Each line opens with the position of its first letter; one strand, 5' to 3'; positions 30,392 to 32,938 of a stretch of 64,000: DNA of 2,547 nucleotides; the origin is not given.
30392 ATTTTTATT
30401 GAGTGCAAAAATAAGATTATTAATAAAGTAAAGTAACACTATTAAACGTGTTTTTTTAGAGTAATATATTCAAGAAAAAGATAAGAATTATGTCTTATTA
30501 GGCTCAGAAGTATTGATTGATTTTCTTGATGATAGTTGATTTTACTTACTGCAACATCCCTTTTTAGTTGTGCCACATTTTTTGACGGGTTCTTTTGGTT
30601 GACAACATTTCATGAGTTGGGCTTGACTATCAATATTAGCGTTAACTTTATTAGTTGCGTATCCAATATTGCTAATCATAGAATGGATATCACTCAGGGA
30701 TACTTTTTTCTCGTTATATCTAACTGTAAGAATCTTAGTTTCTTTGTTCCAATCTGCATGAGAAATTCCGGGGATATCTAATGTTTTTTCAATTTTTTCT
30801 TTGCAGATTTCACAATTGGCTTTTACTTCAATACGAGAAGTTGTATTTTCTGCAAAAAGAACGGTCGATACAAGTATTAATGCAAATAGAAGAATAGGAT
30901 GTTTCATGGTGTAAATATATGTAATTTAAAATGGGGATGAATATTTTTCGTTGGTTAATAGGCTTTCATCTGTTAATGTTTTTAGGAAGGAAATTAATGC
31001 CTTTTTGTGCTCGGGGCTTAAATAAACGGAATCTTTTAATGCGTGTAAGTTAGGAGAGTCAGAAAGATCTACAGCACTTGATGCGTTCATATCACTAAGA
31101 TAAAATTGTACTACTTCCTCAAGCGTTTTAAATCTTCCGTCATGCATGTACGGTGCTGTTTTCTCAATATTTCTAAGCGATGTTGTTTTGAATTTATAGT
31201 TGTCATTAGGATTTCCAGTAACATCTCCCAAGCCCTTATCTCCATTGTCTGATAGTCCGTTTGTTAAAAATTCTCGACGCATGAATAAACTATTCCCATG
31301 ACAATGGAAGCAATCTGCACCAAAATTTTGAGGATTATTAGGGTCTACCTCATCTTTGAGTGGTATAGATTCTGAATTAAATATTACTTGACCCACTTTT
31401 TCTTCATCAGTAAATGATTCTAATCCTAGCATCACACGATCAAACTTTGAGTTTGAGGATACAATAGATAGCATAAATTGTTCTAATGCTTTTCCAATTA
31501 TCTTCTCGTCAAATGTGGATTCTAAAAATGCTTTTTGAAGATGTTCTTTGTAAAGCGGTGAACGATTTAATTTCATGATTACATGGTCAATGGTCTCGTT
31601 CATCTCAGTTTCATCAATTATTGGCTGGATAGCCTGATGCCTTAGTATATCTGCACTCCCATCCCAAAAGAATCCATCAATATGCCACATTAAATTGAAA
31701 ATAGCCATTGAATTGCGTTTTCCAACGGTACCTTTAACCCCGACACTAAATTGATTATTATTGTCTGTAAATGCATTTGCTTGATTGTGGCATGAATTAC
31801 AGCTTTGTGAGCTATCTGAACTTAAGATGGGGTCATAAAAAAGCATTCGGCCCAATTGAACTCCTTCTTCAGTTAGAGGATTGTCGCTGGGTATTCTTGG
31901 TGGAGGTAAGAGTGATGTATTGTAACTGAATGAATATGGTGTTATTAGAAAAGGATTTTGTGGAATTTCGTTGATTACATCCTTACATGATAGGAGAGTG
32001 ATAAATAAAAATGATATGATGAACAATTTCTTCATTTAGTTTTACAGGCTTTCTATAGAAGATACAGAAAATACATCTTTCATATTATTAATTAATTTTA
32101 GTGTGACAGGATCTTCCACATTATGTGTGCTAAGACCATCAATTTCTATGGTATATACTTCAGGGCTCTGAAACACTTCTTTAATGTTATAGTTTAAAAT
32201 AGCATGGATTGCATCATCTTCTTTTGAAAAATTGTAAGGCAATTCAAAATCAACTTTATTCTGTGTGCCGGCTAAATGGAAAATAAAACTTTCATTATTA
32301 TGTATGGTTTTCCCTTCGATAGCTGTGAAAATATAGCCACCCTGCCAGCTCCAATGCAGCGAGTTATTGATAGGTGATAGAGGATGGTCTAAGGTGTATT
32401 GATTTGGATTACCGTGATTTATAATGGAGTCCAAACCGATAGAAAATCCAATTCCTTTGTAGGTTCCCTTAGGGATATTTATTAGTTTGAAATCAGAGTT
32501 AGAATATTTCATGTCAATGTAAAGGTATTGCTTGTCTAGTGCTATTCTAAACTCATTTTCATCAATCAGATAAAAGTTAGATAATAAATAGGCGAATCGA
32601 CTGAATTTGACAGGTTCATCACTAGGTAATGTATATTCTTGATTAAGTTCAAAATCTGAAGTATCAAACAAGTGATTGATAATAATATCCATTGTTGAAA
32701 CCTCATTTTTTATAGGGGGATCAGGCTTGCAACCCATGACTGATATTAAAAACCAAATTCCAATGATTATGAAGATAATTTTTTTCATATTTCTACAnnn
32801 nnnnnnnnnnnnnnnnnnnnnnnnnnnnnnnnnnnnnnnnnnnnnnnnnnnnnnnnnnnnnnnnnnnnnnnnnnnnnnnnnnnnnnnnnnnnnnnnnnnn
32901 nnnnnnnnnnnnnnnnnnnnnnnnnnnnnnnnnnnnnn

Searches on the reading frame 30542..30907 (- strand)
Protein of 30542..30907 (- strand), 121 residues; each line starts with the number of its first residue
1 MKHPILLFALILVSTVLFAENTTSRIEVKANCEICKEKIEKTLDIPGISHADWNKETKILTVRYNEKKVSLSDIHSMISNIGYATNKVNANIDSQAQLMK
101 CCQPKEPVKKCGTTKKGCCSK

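Call 3: search_protein_families(library=pfam, proteins=[window:30542-30907:-], max_evalue=0.01)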
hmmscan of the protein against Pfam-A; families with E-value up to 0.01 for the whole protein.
window:30542-30907:- (121 aa): 2 families
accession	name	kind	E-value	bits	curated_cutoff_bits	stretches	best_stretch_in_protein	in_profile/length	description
PF00403.32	HMA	-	4e-09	37.2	24.8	1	30-83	7-61/62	Heavy-metal-associated domain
PF21544.3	PorZ_N_b_propeller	-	0.005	17.6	27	1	44-89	30-75/154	TSS9, PorZ, N-terminal beta-propeller domain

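Call 4: search_protein_families(library=ncbifam, proteins=[window:30542-30907:-], max_evalue=0.01)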
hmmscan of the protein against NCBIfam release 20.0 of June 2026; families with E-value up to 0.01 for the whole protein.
window:30542-30907:- (121 aa): 6 families
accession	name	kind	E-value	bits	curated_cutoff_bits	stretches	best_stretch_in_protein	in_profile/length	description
NF033795.1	chaper_CopZ_Bs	exception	3e-07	30.5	91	1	31-84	10-64/66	copper chaperone CopZ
NF033794.2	chaper_CopZ_Eh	exception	3.8e-07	30.1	95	1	31-86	10-66/68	copper chaperone CopZ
NF033556.1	MerTP_fusion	equivalog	1.2e-06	28.3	180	1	26-84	124-184/186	mercuric transport protein MerTP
TIGR02052.1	MerP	equivalog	4.2e-05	24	92.55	1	7-84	7-87/92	mercury resistance system periplasmic binding protein MerP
TIGR00003.1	TIGR00003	subfamily_domain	5.4e-05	23.3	62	1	31-84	10-64/66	copper ion binding protein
NF052318.1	T9SS_sortase_N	equivalog_domain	0.0011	19.1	40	1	1-85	1-84/140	type IX secretion system sortase PorU, long form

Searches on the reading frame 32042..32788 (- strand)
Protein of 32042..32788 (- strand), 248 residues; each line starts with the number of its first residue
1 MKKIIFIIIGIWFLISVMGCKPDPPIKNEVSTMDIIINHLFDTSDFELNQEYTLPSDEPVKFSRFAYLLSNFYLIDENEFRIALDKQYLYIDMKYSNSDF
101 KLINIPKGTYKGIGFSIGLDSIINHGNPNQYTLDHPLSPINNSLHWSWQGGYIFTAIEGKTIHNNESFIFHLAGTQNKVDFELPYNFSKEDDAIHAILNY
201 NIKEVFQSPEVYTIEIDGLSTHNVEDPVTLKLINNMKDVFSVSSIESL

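Call 3: search_protein_families(library=pfam, proteins=[window:32042-32788:-], max_evalue=0.01)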
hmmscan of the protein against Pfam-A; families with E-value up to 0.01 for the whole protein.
window:32042-32788:- (248 aa): 1 family
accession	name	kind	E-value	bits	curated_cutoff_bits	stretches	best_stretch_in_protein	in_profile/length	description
PF20243.3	MbnP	-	1.2e-31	110.6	27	1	32-208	3-178/189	MbnP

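Call 4: search_protein_families(library=ncbifam, proteins=[window:32042-32788:-], max_evalue=0.01)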
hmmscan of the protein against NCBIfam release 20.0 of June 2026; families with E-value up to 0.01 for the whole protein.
window:32042-32788:- (248 aa): 1 family
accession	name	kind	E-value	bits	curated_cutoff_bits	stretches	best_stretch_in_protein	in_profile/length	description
TIGR04052.2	MbnP_like_WxW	equivalog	5e-12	45.7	140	1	103-175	93-163/257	MbnP family copper-binding protein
